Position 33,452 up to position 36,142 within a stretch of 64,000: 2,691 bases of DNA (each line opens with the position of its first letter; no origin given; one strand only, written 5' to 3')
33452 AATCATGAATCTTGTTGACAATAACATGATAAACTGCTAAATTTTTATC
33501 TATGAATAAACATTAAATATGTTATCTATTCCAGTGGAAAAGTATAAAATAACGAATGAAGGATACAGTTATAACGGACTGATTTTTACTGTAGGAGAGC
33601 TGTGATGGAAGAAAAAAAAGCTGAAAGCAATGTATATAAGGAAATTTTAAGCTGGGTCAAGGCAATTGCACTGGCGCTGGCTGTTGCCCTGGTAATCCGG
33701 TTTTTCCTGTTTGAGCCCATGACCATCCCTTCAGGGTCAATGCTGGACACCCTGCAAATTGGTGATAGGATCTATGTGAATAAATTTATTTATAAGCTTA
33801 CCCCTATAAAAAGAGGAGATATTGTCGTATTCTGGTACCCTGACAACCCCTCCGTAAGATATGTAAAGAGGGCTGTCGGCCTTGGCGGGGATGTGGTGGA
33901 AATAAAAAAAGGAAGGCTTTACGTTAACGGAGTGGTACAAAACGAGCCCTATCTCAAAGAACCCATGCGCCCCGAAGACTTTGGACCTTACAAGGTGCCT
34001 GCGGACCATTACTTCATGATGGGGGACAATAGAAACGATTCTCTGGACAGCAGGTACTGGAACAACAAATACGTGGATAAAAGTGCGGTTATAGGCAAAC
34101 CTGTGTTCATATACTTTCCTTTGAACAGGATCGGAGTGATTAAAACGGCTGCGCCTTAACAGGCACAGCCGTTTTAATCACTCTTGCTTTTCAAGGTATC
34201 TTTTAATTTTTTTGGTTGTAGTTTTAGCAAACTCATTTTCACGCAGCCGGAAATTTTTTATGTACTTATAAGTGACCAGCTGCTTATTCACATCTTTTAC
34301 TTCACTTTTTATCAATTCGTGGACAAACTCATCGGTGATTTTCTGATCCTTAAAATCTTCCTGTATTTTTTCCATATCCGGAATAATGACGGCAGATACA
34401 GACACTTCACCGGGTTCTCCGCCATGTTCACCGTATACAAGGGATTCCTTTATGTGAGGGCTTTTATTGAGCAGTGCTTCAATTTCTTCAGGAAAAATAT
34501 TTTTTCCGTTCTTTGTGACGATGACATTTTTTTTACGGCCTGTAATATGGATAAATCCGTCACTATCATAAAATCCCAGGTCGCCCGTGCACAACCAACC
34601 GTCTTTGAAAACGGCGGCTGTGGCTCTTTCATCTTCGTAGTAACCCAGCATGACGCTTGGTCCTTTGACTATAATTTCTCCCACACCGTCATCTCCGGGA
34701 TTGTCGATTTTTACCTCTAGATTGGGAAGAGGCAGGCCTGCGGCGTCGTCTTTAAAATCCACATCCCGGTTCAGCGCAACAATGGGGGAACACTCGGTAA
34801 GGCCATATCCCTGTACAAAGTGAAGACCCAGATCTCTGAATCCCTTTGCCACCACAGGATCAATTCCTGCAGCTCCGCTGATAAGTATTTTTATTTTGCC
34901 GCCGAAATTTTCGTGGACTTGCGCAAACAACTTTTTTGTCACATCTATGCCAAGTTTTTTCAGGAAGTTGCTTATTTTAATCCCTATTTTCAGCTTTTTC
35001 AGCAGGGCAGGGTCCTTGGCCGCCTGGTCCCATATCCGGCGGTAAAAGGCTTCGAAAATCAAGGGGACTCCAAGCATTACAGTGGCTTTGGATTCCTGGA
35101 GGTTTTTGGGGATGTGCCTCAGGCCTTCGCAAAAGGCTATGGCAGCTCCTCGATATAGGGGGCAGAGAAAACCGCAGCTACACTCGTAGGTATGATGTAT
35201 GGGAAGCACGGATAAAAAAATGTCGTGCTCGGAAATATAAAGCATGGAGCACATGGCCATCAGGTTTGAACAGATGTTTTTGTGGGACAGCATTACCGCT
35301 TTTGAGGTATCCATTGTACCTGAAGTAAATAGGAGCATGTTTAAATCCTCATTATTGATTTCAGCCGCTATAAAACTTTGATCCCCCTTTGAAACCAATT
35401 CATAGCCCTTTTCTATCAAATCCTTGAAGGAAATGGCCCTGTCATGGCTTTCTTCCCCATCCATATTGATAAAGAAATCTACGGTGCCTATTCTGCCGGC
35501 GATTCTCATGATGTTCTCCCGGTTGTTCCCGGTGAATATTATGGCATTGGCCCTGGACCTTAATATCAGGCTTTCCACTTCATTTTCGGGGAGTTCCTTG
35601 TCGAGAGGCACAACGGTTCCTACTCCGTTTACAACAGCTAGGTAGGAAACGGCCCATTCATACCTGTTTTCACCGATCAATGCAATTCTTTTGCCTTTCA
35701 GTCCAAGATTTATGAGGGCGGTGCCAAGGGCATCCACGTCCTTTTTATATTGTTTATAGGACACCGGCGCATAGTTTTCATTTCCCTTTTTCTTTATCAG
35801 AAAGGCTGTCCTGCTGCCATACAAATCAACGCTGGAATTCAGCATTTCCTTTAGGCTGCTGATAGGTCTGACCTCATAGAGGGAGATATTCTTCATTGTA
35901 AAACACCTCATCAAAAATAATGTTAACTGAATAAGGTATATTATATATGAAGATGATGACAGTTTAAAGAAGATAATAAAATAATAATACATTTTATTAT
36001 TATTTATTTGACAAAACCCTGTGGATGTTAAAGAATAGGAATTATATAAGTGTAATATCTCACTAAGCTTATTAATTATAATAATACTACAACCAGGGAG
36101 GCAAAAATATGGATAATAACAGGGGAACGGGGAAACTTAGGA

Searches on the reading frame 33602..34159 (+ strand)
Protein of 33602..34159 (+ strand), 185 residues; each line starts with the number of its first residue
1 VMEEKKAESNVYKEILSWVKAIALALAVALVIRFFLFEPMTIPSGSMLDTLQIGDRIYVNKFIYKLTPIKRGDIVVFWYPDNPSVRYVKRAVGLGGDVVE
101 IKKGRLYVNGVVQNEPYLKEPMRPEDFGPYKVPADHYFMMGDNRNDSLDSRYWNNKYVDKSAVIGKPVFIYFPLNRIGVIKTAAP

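Call 58: search_protein_families(library=pfam, proteins=[window:33602-34159:+], max_evalue=0.000001)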
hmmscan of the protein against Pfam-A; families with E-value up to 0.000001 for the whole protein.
window:33602-34159:+ (185 aa): 1 family
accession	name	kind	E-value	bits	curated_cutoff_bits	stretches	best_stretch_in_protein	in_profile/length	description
PF10502.14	Peptidase_S26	-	6.4e-54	182.8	22.9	1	16-172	2-168/168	Signal peptidase, peptidase S26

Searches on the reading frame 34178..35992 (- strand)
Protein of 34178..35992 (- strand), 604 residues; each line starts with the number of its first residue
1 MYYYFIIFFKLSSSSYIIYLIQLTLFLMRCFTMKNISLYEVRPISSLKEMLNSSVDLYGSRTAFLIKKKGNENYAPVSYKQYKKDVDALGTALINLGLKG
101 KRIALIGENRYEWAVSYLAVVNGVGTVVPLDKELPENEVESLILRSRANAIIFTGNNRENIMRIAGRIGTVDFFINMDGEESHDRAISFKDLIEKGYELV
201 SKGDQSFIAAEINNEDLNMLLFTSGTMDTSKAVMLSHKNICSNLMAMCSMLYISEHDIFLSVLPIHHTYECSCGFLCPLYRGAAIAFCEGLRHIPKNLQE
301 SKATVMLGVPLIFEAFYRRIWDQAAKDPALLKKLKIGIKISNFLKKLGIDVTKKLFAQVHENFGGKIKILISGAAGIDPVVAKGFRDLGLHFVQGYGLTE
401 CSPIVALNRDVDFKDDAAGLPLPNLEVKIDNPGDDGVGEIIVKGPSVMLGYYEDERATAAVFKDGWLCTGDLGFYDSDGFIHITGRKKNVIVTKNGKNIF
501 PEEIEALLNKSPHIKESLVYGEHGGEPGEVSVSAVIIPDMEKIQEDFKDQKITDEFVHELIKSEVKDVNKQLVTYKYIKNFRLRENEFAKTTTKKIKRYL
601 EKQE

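Call 58: search_protein_families(library=pfam, proteins=[window:34178-35992:-], max_evalue=0.000001)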
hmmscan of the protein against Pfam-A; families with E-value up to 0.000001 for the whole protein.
window:34178-35992:- (604 aa): 1 family
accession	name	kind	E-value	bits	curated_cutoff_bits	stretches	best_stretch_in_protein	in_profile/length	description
PF00501.34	AMP-binding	-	1.3e-62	212.2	29.9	1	61-452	11-384/384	AMP-binding enzyme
